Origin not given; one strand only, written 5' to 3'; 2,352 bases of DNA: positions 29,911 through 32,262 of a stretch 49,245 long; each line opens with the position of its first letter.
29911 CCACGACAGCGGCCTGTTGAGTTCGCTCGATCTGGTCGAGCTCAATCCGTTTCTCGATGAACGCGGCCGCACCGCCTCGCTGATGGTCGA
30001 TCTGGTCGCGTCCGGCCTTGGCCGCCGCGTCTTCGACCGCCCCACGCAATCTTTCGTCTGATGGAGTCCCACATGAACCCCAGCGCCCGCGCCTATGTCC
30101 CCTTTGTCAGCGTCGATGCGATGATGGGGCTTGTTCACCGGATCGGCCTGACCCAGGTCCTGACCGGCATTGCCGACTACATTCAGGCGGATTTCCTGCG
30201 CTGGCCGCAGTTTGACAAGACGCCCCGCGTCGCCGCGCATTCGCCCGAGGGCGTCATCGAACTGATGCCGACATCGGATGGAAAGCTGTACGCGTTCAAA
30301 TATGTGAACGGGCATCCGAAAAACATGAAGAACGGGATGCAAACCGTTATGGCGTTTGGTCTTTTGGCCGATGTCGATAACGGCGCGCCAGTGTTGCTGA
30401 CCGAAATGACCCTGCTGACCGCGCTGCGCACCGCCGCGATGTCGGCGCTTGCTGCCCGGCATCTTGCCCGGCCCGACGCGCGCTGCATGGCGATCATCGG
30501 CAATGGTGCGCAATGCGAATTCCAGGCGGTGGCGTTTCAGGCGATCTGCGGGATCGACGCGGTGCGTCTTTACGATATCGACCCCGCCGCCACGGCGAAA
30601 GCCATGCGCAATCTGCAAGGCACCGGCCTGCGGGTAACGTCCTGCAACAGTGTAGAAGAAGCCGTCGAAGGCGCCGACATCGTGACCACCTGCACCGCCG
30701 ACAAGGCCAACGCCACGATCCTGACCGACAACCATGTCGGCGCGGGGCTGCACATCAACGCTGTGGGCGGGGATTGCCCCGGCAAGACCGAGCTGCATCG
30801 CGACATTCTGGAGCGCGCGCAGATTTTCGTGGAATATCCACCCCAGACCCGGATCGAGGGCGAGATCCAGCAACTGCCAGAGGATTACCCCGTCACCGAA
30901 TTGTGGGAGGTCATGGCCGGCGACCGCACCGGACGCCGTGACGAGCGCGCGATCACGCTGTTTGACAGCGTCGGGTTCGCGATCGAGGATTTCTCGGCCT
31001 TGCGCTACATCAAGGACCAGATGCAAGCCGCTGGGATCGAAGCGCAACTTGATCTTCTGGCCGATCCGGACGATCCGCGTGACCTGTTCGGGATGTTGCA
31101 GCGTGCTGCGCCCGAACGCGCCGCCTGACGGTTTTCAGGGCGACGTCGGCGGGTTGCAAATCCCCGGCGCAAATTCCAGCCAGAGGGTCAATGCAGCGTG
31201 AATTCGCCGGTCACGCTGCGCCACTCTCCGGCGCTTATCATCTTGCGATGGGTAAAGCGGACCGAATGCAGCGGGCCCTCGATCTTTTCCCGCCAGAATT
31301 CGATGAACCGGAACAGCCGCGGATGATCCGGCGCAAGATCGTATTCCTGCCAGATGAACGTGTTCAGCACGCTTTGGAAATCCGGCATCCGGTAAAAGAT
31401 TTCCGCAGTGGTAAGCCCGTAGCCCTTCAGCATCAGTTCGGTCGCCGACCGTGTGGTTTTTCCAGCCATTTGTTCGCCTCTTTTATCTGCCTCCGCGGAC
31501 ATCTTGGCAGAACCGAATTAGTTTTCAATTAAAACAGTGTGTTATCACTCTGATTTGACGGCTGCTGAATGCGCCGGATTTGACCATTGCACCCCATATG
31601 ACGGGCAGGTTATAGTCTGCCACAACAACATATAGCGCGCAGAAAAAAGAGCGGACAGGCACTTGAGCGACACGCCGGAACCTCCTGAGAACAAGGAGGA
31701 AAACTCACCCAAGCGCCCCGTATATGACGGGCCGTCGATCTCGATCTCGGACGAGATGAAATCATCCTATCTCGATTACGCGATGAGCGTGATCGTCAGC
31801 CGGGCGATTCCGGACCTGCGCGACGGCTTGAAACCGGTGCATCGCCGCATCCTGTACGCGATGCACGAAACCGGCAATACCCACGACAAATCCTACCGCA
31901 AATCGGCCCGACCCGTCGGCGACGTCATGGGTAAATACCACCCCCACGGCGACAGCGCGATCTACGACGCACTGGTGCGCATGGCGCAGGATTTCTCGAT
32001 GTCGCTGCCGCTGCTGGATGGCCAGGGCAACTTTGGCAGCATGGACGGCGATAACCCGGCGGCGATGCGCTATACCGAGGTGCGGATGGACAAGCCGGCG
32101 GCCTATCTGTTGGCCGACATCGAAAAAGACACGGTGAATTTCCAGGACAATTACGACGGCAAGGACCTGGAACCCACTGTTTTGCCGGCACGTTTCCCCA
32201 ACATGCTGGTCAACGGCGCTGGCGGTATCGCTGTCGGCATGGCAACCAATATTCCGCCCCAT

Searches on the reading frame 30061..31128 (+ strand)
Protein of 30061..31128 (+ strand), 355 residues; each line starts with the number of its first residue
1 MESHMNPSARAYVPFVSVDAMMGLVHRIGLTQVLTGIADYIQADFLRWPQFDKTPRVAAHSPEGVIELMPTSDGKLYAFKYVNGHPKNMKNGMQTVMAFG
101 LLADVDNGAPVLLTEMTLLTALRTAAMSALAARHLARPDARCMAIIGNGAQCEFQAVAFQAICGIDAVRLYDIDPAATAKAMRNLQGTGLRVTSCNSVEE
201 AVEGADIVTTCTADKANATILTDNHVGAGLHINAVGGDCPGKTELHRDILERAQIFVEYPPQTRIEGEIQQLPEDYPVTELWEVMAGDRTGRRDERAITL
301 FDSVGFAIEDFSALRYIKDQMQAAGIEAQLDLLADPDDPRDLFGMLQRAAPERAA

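Call 68: search_protein_families(library=pfam, proteins=[window:30061-31128:+], max_evalue=0.00001)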
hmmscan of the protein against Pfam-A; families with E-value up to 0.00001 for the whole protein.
window:30061-31128:+ (355 aa): 1 family
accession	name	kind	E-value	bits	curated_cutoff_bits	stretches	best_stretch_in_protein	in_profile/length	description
PF02423.21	OCD_Mu_crystall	-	8.7e-128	426.1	24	1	20-323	3-312/314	Ornithine cyclodeaminase/mu-crystallin family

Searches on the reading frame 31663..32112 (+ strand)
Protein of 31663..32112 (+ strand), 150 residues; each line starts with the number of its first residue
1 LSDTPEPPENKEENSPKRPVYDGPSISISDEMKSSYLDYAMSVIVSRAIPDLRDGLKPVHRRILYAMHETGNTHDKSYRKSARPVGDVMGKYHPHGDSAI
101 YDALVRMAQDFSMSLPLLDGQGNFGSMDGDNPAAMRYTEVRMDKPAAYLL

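Call 96: find_homologous_proteins(query=window:31663-32112:+, max_evalue=1e-40)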
Query seq(150 aa) (150 aa): 7385 proteins with E <= 1e-40 among 8000 candidates; the best 120 are listed.
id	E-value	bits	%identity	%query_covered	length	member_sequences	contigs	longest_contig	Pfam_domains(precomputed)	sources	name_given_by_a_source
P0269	5.5e-86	304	90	100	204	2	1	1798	PF00521.27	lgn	-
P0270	5.9e-86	304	91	100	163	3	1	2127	PF00521.27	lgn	-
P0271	6.8e-86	304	89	100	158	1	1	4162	PF00521.27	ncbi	ncbi:MAG: DNA gyrase subunit A, partial [Roseobacter sp.]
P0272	1.1e-85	303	89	100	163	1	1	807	PF00521.27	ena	-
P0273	2.3e-85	302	88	100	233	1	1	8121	PF00521.27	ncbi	ncbi:MAG: DNA gyrase subunit A, partial [Pseudomonadota bacterium]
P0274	3.3e-85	301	90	100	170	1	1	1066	PF00521.27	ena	-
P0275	8.0e-85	300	93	89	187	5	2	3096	PF00521.27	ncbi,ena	-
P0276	1.0e-84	300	90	99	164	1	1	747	PF00521.27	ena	-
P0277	1.2e-84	300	89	100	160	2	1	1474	PF00521.27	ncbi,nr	ncbi:MAG: DNA gyrase subunit A, partial [Pseudomonadota bacterium]|nr:DNA gyrase subunit A [Pseudomo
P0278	1.3e-84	300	90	100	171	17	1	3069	PF00521.27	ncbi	ncbi:MAG: DNA gyrase subunit A, partial [Pseudomonadota bacterium]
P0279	1.3e-84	299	91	100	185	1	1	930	PF00521.27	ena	-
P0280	1.7e-84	299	90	100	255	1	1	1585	PF00521.27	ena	-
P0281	2.4e-84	299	89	100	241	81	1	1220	PF00521.27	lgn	-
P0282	3.6e-84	298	88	100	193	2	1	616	PF00521.27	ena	-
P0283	9.0e-84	297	88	100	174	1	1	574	PF00521.27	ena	-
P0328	3.8e-77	275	83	100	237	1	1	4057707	PF00521.27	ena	-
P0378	4.3e-72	259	81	100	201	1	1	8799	PF00521.27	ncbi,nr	ncbi:MAG TPA: DNA gyrase subunit A, partial [Maritimibacter sp.]|nr:DNA gyrase subunit A [Maritimiba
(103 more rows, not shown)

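Call 97: find_encoding_contigs(protein=P0378, flank=1500, max_places=3)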
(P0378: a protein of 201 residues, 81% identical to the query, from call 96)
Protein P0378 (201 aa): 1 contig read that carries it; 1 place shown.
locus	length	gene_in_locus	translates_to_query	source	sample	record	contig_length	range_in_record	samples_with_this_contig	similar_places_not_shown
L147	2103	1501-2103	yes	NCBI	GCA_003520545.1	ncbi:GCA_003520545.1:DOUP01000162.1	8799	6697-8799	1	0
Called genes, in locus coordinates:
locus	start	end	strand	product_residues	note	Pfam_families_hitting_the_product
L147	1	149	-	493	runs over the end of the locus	PF02074:Peptidase_M32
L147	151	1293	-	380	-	PF02628:COX15-CtaA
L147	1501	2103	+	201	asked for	PF00521:DNA_topoisoIV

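Call 98: find_encoding_contigs(protein=P0328, flank=1500, max_places=3)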
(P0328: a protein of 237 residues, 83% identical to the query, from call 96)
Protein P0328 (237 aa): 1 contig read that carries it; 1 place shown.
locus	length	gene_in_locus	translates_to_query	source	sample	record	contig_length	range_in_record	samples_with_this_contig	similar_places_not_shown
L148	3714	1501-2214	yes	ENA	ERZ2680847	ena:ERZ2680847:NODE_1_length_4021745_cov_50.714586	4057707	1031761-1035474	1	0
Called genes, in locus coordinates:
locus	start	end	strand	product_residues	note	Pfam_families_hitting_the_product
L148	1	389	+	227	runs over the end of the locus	PF06055:ExoD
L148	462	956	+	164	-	PF02600:DsbB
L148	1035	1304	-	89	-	PF06233:Usg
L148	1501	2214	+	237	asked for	PF00521:DNA_topoisoIV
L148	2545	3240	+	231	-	PF00521:DNA_topoisoIV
